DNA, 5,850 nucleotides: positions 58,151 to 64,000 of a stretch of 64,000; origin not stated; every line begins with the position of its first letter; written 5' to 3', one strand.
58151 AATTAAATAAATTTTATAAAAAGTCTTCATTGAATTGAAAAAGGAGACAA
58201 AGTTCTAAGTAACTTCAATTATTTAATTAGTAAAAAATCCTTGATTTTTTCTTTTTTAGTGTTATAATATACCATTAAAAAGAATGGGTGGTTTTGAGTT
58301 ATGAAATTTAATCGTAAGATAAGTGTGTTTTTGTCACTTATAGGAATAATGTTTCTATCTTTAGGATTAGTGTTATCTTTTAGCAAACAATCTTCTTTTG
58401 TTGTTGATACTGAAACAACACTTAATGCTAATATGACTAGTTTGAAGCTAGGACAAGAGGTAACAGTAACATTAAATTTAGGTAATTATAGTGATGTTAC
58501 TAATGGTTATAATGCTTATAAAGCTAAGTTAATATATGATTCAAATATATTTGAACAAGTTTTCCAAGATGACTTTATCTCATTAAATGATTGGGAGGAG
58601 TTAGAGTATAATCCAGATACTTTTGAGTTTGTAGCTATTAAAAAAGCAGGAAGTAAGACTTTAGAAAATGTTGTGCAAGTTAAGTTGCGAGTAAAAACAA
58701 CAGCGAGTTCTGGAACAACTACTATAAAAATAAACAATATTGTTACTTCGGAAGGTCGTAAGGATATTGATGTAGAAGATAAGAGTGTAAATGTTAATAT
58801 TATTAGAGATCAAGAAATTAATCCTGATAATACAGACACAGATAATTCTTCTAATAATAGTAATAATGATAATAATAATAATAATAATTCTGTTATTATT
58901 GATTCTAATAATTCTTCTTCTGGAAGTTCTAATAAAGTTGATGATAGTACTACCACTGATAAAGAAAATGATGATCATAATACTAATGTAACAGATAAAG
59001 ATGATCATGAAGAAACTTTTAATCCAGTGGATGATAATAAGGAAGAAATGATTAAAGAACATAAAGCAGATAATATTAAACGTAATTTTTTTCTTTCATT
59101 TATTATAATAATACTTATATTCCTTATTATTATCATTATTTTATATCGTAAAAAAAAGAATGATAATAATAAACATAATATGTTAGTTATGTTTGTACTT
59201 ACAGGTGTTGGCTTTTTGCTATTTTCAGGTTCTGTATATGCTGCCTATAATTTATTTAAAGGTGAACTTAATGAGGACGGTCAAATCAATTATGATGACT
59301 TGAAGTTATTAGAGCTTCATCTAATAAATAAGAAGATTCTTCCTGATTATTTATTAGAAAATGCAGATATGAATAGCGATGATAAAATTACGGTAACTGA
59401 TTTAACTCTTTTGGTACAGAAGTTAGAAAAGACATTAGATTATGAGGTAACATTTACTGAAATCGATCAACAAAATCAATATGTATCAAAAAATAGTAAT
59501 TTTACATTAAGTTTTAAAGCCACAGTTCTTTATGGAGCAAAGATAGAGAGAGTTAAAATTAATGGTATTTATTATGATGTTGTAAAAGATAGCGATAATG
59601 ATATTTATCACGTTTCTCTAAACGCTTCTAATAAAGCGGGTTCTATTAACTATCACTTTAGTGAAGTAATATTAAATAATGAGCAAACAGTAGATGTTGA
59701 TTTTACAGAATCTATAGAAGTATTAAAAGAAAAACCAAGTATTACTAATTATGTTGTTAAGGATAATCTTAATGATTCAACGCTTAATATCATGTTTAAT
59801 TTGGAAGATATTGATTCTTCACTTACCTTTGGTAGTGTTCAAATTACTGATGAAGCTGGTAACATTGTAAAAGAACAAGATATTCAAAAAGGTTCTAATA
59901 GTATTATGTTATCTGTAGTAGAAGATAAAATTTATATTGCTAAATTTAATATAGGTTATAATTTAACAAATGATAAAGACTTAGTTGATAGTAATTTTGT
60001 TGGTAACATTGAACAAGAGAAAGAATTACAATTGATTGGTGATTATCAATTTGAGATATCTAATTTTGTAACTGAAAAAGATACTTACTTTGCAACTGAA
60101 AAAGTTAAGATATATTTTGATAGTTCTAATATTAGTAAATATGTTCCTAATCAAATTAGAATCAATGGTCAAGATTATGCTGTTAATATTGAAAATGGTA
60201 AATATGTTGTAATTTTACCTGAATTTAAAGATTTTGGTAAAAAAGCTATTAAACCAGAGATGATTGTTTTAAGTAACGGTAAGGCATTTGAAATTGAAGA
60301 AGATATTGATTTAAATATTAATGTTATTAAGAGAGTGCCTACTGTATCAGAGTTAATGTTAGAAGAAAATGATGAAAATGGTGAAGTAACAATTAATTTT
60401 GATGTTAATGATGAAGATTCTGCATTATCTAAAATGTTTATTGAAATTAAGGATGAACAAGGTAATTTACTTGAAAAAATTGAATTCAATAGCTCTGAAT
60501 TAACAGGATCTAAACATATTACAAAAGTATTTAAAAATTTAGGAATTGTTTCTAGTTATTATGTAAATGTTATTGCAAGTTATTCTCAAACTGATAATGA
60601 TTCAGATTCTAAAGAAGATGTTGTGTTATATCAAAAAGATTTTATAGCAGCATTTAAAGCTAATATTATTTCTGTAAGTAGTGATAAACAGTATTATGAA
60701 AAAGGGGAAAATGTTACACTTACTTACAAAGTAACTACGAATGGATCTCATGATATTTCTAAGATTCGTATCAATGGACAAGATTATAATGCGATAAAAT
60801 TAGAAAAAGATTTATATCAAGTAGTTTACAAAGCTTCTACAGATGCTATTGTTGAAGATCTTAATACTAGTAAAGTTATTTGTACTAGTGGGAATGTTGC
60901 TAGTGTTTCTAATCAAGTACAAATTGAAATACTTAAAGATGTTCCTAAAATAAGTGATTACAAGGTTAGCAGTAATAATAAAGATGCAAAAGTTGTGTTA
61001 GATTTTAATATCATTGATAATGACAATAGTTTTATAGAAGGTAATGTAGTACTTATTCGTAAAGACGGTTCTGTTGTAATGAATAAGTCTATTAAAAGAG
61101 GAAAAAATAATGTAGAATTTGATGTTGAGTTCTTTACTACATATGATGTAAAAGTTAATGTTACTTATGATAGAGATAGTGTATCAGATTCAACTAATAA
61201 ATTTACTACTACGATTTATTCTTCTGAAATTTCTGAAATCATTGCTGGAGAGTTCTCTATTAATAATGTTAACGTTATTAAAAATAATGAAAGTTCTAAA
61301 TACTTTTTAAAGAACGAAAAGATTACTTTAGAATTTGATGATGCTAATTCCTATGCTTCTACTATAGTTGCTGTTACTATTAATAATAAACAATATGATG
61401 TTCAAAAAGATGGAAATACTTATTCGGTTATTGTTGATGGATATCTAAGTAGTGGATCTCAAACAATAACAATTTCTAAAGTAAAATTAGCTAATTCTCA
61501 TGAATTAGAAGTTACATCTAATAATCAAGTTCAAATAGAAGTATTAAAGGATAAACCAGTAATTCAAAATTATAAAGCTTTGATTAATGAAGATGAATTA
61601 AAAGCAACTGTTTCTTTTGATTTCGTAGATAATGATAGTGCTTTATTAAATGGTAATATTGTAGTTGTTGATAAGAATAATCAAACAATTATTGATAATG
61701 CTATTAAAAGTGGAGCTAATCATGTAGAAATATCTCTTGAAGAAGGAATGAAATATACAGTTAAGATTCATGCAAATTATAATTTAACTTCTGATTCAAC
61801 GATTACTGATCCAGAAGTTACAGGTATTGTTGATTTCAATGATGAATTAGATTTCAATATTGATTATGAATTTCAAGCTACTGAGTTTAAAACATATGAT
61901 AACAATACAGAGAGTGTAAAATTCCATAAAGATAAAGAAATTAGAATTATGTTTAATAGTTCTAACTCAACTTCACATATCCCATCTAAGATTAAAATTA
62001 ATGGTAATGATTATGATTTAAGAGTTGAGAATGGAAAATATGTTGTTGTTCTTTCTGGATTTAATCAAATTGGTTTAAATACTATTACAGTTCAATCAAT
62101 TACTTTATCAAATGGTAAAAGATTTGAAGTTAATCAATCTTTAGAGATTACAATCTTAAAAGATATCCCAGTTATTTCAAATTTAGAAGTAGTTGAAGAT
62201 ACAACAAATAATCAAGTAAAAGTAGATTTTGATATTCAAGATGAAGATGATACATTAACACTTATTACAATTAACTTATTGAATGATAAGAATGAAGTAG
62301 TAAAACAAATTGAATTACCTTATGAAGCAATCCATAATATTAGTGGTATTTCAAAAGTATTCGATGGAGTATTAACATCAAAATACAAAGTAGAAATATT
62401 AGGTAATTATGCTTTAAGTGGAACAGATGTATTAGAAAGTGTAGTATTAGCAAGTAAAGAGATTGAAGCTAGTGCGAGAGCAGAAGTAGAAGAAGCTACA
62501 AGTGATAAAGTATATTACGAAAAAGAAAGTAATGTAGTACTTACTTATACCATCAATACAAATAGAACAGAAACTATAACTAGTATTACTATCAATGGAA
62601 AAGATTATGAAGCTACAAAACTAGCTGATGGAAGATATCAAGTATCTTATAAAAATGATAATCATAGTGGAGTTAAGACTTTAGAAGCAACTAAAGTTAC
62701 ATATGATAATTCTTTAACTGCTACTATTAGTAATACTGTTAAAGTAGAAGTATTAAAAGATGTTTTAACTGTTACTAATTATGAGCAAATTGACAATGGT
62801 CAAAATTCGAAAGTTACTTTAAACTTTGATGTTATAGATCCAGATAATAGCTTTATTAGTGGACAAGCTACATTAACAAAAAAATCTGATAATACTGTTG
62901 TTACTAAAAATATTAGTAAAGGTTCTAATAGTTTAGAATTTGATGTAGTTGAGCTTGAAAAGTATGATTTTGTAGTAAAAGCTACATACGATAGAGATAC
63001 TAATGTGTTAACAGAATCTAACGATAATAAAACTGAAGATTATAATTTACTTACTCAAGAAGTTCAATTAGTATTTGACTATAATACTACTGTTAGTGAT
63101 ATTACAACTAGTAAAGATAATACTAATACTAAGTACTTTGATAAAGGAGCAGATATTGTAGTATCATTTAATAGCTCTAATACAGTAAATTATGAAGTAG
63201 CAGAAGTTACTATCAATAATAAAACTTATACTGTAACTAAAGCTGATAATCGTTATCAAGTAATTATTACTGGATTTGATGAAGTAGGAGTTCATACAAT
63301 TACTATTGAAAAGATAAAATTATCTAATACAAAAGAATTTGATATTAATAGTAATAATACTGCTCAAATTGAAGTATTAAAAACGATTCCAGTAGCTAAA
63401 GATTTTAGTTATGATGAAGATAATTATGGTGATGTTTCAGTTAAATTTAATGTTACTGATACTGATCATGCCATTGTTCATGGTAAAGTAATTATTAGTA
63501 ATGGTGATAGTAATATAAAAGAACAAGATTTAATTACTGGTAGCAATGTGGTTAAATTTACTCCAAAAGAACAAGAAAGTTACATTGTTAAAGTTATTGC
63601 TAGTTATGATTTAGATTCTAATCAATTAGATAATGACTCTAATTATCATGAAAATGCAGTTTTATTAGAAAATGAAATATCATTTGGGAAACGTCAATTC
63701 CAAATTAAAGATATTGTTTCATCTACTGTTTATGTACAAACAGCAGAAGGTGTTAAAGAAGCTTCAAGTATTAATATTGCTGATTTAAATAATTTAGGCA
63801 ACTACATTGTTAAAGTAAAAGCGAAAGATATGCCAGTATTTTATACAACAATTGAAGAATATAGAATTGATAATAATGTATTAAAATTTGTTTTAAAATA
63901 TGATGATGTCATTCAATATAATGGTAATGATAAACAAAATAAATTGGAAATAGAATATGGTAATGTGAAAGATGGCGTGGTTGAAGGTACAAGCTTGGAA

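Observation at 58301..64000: Uncalled giant ORF (at least 1900 aa, truncated by the window) combining cohesin-like and dockerin-like modules with an internal double-TM hairpin and at least 7 tandem 200-aa repeats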

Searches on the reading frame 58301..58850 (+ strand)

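Call 24: search_protein_families(library=pfam, proteins=[window:58301-58850:+], max_evalue=1)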
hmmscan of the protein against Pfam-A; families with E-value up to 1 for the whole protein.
window:58301-58850:+ (183 aa): 3 families
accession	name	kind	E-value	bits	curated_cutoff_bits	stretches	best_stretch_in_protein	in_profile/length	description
PF00963.24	Cohesin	-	1.2e-06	29.2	24.1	1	46-165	8-139/139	Cohesin domain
PF17579.7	DUF5482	-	0.0015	18.9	27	1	57-164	10-112/159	Family of unknown function (DUF5482)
PF18695.7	cPLA2_C2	-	0.1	13.2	26.8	1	39-63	81-105/113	Cytosolic phospholipases A2 C2-domain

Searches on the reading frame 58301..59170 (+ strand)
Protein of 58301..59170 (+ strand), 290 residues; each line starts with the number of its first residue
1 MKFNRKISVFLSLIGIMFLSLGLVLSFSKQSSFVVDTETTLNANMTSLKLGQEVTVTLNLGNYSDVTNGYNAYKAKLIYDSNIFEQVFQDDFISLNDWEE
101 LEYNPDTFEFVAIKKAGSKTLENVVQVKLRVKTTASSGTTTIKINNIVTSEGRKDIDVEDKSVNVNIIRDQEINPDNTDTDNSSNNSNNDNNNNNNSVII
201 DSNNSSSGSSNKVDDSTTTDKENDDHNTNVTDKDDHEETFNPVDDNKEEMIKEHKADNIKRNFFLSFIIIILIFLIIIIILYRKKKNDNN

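Call 4: search_protein_families(library=pfam, proteins=[window:58301-59170:+], max_evalue=1)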
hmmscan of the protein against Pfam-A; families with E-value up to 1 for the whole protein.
window:58301-59170:+ (290 aa): 7 families
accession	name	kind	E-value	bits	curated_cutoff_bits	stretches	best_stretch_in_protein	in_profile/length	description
PF02009.21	RIFIN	-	0.0029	18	32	1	138-287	166-314/327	Rifin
PF06024.17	Orf78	-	0.012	16.3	29.4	1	224-282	28-83/101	Orf78 (ac78)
PF12650.12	DUF3784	-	0.073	13.7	28.1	0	260-285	67-93/94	Domain of unknown function (DUF3784)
PF22251.1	PFF1_TM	-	0.13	12.2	32.3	1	153-278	125-249/300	Vacuolar membrane protease, transmembrane domain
PF00746.26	Gram_pos_anchor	-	0.15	12.5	20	0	8-29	17-38/43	LPXTG cell wall anchor motif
PF13273.12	DUF4064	-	0.3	11.8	32.1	0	256-288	52-84/102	Protein of unknown function (DUF4064)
PF13800.11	Sigma_reg_N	-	0.99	10.2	26.3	1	250-289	3-44/91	Sigma factor regulator N-terminal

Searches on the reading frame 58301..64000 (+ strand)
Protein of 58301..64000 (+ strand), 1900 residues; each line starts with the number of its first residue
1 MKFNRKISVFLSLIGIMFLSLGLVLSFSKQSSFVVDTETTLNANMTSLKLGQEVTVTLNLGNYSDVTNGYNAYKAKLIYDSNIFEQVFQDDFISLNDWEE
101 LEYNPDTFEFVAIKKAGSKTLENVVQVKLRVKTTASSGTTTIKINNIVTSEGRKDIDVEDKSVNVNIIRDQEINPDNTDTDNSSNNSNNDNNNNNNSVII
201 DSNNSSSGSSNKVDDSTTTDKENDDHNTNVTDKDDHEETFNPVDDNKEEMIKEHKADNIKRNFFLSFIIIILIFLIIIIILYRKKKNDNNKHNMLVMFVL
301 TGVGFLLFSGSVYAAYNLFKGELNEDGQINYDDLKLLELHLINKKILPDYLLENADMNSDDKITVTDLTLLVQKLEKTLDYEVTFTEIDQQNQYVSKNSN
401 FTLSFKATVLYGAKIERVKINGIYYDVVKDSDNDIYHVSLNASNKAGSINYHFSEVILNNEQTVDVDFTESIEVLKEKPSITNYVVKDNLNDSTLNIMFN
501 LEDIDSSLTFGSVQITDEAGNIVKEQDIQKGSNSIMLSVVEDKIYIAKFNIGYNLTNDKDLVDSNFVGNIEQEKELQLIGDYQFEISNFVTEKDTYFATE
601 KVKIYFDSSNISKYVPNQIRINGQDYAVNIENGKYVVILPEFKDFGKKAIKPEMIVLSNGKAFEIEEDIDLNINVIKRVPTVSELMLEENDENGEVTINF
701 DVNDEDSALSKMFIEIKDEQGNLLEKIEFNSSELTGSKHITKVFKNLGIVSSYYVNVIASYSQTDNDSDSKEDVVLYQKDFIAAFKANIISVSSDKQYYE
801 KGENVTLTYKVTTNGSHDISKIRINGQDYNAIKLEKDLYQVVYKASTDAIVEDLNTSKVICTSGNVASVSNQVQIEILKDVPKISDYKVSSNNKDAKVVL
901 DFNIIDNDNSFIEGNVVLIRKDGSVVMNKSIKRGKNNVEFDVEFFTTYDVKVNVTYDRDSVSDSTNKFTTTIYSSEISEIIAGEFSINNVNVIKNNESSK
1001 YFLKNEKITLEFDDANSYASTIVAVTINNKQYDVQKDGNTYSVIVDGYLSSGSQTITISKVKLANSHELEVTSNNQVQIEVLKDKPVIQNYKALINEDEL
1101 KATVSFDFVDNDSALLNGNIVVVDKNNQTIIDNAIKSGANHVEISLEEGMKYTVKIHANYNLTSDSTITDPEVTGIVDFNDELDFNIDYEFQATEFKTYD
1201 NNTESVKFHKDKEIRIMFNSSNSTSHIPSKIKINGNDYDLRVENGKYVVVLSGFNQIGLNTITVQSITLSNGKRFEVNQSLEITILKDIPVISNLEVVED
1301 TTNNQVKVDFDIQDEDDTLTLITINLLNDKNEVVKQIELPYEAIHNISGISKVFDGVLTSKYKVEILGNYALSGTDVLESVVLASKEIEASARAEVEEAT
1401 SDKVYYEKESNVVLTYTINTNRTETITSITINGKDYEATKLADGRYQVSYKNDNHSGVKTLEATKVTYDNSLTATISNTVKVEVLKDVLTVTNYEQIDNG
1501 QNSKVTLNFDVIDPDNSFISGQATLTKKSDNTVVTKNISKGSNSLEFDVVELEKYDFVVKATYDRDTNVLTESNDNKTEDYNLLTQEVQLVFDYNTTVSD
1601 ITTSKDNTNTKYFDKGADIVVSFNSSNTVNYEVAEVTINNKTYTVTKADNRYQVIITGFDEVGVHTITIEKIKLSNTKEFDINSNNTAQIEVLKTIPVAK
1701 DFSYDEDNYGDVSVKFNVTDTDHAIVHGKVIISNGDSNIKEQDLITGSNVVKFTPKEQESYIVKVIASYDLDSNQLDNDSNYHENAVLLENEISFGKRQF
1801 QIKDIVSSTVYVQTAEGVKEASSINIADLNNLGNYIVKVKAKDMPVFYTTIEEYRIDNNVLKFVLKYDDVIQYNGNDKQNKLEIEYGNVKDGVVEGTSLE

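Call 4: search_protein_families(library=pfam, proteins=[window:58301-64000:+], max_evalue=1)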
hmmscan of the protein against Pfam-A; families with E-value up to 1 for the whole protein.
window:58301-64000:+ (1900 aa): 13 families
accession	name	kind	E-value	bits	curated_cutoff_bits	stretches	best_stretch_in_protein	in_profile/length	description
PF00404.24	Dockerin_1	-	5.6e-06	26.9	22.9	1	323-375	4-56/57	Dockerin type I domain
PF13860.13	FlgD_ig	-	2.5e-05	24.6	27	1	1407-1453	31-76/79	FlgD Ig-like domain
PF13273.12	DUF4064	-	0.0039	17.8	32.1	1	256-305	52-99/102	Protein of unknown function (DUF4064)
PF13800.11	Sigma_reg_N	-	0.035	14.8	26.3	1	250-297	3-52/91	Sigma factor regulator N-terminal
PF03739.19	LptF_LptG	-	0.04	13.4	27.9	1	207-310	242-319/353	Lipopolysaccharide export system permease LptF/LptG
PF00054.30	Laminin_G_1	-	0.067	13.8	24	1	1431-1496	16-76/131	Laminin G domain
PF07485.16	DUF1529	-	0.11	12.7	25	1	1077-1144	18-86/121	Domain of Unknown Function (DUF1259)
PF11700.14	ATG22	-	0.13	11.3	24.1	1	257-309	191-245/482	Vacuole effluxer Atg22 like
PF13567.11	DUF4131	-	0.16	12.1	31.6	0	267-319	8-51/165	Domain of unknown function (DUF4131)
PF22251.1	PFF1_TM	-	0.17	11.8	32.3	1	166-278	138-249/300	Vacuolar membrane protease, transmembrane domain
PF04241.20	DUF423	-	0.21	12.3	25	1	275-315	35-70/86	Protein of unknown function (DUF423)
PF24421.1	Ig_J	-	0.25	11.9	29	0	1419-1464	51-96/104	Tip attachment protein J, Ig-like domain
PF24838.2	8xMP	-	0.38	11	30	1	250-307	10-62/136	Octameric membrane protein family (8xMP)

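Call 5: search_protein_families(library=ncbifam, proteins=[window:58301-64000:+], max_evalue=1)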
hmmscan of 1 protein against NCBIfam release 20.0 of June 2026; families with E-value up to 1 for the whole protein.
window:58301-64000:+ (1900 aa): 6 families
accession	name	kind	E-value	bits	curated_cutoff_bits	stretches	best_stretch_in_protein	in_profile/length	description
NF038277.1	accessory_MacP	equivalog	0.0066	16.9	45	1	219-281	28-90/98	cell wall synthase accessory phosphoprotein MacP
NF041560.1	T6SS_Burk_ExIF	subfamily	0.0092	15.7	90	1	252-321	122-190/234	putative type VI secretion system effector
NF045951.1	MAG0110_fam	subfamily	0.014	14.7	98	1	256-317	47-103/237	MAG0110 family membrane protein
NF047510.1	LIC_10190_fam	subfamily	0.015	14.1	100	1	258-309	367-415/424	LIC_10190 family membrane protein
NF047370.1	toxin_TsaT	equivalog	0.14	12.6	80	1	264-309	10-56/60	type II toxin-antitoxin system toxin TsaT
NF045529.2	Heimdall-CTERM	domain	0.46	11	24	0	267-286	7-26/26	Heimdall-CTERM domain-containing surface protein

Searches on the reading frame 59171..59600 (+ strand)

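Call 4: search_protein_families(library=pfam, proteins=[window:59171-59600:+], max_evalue=1)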
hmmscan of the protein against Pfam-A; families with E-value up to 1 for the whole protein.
window:59171-59600:+ (143 aa): 3 families
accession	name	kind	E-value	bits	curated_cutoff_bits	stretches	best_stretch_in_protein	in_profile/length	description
PF00404.24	Dockerin_1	-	7.1e-08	33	22.9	1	33-85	4-56/57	Dockerin type I domain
PF13499.12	EF-hand_7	-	0.0097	16.7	30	1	34-78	14-62/67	EF-hand domain pair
PF00036.39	EF-hand_1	-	0.037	14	25.4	0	34-45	12-23/29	EF hand domain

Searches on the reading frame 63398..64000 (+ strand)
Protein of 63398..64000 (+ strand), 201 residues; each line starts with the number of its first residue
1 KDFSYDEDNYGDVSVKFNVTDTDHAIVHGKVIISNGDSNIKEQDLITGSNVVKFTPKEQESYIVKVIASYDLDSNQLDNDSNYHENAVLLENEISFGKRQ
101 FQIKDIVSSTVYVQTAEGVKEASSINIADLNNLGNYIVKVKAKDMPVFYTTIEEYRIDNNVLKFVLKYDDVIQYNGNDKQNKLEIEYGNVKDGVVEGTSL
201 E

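Call 24: search_protein_families(library=pfam, proteins=[window:63401-64000:+], max_evalue=1)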
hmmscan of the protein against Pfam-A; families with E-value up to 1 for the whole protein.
window:63401-64000:+ (200 aa): 1 family
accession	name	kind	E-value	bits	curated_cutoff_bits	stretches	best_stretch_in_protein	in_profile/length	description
PF07495.19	Y_Y_Y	-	0.33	11.3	26.6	0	131-144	36-49/65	Y_Y_Y domain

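Call 66: search_solved_structures(query=window:63398-64000:+, max_evalue=10, show_alignments=1)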
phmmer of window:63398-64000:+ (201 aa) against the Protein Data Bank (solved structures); distinct sequences matched with E-value up to 10: 3.
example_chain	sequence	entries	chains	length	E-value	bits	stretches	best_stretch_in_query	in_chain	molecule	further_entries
4n6k_A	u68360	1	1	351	0.33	14.1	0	118-155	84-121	TRAP dicarboxylate transporter-DctP subunit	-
4hqd_A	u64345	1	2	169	0.34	14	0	30-81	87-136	Engineered Protein OR265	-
7ood_i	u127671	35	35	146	0.52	13.4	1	36-87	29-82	50S ribosomal protein L13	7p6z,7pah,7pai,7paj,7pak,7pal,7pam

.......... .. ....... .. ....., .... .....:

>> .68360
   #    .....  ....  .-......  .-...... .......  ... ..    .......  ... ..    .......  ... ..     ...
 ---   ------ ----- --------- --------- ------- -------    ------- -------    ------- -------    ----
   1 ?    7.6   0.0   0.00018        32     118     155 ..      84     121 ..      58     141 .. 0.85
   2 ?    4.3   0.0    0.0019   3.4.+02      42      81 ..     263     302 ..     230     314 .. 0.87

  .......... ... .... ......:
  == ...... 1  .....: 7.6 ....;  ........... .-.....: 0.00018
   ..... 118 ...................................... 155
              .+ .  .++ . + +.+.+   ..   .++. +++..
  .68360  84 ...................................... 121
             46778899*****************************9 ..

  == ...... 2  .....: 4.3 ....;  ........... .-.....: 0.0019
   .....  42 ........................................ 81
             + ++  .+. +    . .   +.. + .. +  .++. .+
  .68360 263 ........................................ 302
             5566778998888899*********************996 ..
